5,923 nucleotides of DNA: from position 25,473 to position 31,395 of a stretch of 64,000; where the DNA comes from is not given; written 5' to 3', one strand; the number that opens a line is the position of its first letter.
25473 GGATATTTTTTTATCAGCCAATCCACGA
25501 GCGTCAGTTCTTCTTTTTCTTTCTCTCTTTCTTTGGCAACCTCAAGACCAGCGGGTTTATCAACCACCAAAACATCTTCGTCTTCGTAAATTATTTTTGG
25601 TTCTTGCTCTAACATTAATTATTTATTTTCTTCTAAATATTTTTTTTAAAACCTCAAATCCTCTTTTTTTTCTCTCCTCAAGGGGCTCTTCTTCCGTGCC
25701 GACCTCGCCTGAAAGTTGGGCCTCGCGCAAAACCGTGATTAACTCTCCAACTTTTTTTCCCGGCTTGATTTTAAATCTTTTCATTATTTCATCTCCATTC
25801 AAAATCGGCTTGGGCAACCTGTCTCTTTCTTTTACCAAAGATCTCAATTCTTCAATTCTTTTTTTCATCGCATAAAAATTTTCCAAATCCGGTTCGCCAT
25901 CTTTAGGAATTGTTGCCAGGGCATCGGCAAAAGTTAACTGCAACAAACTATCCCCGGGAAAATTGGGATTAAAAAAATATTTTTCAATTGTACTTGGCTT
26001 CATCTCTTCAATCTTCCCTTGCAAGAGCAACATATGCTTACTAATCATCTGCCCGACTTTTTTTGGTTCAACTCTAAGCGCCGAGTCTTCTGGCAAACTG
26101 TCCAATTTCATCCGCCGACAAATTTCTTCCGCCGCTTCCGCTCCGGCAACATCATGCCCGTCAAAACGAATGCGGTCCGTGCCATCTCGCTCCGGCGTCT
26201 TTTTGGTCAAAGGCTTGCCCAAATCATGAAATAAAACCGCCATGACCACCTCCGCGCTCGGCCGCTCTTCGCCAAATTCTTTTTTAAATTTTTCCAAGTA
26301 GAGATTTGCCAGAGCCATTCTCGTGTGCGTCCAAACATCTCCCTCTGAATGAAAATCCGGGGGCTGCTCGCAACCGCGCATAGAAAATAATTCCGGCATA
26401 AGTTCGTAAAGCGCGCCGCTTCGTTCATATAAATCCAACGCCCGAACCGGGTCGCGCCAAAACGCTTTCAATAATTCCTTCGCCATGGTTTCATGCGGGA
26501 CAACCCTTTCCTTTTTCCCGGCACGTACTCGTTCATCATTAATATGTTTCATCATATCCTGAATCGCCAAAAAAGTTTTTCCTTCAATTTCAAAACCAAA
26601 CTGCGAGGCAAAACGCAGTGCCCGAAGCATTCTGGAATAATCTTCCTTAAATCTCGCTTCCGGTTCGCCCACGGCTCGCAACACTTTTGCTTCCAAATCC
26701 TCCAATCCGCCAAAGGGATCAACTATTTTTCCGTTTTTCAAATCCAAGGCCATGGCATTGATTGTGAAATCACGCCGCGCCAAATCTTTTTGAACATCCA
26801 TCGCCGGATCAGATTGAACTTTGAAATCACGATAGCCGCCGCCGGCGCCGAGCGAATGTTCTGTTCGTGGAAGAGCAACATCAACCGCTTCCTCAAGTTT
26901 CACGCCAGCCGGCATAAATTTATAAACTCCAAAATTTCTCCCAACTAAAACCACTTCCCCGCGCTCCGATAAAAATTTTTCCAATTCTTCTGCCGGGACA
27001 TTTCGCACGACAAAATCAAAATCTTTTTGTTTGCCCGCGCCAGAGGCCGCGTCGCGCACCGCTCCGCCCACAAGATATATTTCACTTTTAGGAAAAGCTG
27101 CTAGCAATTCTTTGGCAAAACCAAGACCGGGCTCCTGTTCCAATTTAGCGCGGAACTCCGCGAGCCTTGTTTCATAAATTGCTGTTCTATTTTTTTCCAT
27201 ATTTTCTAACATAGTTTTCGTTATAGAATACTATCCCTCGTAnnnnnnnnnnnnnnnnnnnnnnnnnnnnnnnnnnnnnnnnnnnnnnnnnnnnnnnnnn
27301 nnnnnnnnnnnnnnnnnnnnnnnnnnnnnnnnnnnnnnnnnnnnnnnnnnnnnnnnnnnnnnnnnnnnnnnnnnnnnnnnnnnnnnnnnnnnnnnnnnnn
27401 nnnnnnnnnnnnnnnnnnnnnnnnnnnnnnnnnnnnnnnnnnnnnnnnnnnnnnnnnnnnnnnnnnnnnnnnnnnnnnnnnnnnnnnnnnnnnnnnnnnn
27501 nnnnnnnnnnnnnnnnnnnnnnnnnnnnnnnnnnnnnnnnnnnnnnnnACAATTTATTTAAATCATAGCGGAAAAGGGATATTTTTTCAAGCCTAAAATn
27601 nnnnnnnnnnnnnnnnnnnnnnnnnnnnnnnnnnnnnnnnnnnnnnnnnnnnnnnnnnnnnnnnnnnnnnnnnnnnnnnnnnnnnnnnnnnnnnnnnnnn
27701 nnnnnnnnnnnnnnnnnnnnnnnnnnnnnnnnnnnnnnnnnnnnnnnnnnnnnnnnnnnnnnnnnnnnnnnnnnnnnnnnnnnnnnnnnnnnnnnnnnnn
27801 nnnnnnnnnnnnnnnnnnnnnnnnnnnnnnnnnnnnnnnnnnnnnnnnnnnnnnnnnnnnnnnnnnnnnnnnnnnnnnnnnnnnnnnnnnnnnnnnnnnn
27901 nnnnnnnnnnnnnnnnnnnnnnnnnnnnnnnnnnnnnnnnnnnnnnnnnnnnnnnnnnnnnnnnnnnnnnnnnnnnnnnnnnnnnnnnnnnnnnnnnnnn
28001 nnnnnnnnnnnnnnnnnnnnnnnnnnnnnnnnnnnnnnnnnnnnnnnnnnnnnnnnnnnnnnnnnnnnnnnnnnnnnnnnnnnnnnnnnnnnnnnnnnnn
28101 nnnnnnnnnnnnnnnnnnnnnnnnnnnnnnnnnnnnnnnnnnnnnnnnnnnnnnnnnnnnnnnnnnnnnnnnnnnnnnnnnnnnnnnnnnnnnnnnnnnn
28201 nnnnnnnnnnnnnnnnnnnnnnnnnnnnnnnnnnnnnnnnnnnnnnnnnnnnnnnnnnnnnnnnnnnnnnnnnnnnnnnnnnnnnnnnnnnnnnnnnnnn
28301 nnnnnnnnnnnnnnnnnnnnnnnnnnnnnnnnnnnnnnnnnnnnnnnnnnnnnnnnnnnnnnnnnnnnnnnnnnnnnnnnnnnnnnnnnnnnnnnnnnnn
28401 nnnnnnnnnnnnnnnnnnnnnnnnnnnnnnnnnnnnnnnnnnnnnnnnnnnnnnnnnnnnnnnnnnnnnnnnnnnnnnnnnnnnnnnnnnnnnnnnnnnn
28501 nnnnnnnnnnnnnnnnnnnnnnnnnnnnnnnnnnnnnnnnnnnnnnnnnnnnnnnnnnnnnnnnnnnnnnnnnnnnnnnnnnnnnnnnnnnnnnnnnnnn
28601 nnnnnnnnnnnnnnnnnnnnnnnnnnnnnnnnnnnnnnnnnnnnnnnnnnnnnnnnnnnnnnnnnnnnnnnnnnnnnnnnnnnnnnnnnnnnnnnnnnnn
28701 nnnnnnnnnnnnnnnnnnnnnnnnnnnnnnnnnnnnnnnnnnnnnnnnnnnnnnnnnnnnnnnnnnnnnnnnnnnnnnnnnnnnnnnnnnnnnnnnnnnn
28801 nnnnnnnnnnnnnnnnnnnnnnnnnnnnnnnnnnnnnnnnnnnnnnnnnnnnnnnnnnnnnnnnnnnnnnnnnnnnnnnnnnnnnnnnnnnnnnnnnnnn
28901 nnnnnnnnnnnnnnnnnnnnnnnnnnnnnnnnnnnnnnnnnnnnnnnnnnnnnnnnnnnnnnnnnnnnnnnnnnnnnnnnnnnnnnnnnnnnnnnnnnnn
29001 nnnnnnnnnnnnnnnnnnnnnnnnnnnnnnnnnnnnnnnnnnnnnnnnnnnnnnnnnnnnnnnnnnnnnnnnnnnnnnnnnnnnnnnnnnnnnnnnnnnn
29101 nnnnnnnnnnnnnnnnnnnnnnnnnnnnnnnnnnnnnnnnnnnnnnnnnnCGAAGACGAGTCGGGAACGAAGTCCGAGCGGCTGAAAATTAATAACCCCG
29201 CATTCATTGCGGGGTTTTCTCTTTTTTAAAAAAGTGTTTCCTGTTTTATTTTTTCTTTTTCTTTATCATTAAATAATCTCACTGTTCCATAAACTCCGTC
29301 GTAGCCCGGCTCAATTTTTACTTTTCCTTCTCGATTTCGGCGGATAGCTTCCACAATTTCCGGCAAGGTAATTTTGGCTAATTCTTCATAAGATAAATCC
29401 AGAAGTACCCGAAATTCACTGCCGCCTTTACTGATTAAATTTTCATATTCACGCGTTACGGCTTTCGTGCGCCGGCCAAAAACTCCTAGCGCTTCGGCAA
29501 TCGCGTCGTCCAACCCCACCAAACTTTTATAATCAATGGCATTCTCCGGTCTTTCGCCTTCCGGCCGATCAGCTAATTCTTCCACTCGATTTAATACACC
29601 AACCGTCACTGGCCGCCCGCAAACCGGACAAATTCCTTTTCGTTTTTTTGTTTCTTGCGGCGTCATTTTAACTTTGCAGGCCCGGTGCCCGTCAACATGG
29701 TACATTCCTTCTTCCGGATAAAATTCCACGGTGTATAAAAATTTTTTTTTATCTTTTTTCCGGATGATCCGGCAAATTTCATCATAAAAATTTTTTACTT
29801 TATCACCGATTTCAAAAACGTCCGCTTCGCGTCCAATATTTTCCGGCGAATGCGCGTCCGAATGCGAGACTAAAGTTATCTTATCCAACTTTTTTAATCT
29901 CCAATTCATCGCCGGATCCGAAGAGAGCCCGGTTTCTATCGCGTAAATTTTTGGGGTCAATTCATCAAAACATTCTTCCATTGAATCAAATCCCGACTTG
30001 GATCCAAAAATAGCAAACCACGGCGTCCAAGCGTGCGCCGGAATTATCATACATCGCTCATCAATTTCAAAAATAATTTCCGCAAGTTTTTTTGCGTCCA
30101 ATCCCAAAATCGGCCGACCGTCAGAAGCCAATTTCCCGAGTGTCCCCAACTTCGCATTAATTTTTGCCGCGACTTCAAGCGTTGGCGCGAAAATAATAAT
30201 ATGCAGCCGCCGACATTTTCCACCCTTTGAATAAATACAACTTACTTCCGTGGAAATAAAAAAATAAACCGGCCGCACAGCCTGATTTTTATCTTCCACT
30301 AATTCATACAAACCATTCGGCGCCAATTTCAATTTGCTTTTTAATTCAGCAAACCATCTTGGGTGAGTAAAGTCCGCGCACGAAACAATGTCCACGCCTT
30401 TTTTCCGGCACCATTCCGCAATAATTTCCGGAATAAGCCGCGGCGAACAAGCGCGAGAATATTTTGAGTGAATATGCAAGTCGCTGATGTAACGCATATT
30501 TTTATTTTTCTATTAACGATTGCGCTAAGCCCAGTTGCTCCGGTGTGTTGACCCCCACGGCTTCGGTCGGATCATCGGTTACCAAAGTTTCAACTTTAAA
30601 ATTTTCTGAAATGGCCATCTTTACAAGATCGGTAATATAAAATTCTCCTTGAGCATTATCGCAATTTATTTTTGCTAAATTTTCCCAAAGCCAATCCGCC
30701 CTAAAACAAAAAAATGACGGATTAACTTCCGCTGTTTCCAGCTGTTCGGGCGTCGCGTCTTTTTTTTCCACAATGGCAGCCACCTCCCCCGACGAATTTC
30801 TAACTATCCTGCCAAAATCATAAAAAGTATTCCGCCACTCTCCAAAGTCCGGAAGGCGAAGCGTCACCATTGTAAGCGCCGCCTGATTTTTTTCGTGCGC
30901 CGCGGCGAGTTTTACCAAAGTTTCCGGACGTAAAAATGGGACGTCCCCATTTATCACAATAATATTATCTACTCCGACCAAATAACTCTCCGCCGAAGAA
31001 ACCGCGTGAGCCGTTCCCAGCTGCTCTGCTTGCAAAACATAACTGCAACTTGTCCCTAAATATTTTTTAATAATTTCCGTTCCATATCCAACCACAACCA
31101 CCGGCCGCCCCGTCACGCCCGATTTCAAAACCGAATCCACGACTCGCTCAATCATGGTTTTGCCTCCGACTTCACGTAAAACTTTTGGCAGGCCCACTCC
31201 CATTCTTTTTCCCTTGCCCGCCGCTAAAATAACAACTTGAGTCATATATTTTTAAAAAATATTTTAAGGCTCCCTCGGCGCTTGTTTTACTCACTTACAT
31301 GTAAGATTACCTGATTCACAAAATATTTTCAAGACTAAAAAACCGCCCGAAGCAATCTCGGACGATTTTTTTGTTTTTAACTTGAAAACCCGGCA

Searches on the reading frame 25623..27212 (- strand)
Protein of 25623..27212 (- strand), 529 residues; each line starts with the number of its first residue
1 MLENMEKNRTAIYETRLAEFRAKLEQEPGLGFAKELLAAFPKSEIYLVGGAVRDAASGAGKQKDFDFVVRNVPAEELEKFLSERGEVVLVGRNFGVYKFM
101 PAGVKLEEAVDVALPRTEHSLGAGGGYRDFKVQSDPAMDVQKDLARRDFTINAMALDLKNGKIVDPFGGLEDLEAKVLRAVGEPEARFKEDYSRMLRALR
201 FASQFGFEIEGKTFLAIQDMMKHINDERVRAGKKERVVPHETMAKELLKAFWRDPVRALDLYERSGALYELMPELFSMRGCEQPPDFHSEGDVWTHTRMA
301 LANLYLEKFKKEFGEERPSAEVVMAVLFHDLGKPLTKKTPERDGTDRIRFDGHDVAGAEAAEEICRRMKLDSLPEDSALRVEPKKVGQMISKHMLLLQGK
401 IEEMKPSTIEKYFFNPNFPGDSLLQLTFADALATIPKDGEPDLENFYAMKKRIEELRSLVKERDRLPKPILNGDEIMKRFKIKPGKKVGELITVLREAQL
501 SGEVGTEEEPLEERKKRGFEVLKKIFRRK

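Call 9: search_protein_families(library=pfam, proteins=[window:25623-27212:-], max_evalue=0.00001)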
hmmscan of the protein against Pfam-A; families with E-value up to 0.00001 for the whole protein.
window:25623-27212:- (529 aa): 2 families
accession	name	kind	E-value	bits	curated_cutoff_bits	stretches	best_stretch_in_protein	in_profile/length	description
PF01743.26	PolyA_pol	-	4e-24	85.8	23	1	45-179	1-126/126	Poly A polymerase head domain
PF01966.28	HD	-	6.1e-08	33.4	22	1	305-400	11-92/116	HD domain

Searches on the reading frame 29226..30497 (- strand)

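Call 9: search_protein_families(library=pfam, proteins=[window:29226-30497:-], max_evalue=0.00001)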
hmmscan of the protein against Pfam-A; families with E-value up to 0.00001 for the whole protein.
window:29226-30497:- (423 aa): 0 families

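Call 21: search_protein_families(library=pfam, proteins=[window:29226-30497:-], max_evalue=0.01)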
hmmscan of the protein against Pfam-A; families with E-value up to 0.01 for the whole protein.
window:29226-30497:- (423 aa): 1 family
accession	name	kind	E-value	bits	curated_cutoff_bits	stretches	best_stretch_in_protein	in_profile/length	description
PF19335.5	HMBD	-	0.0093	16.3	23.6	0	278-294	6-22/28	Heavy metal binding domain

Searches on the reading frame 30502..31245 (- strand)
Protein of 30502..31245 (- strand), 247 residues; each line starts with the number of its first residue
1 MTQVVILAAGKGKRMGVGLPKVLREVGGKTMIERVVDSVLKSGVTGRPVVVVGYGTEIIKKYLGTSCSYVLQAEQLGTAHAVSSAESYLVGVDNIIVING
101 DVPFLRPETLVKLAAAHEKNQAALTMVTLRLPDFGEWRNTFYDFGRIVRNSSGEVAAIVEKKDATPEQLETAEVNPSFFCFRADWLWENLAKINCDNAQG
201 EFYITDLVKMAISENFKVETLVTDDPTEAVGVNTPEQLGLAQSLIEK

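Call 9: search_protein_families(library=pfam, proteins=[window:30502-31245:-], max_evalue=0.00001)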
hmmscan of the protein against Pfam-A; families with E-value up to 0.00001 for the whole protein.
window:30502-31245:- (247 aa): 4 families
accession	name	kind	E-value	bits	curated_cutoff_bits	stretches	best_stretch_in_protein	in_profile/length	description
PF12804.13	NTP_transf_3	-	4.7e-22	79.3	27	1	4-127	1-121/160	MobA-like NTP transferase domain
PF00483.29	NTP_transferase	-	8.6e-14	52.1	21.2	1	4-216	2-214/245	Nucleotidyl transferase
PF01128.25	IspD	-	1.8e-11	44.7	27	1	4-127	3-128/221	2-C-methyl-D-erythritol 4-phosphate cytidylyltransferase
PF02348.25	CTP_transf_3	-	1e-08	35.7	22.6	1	21-130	16-126/217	Cytidylyltransferase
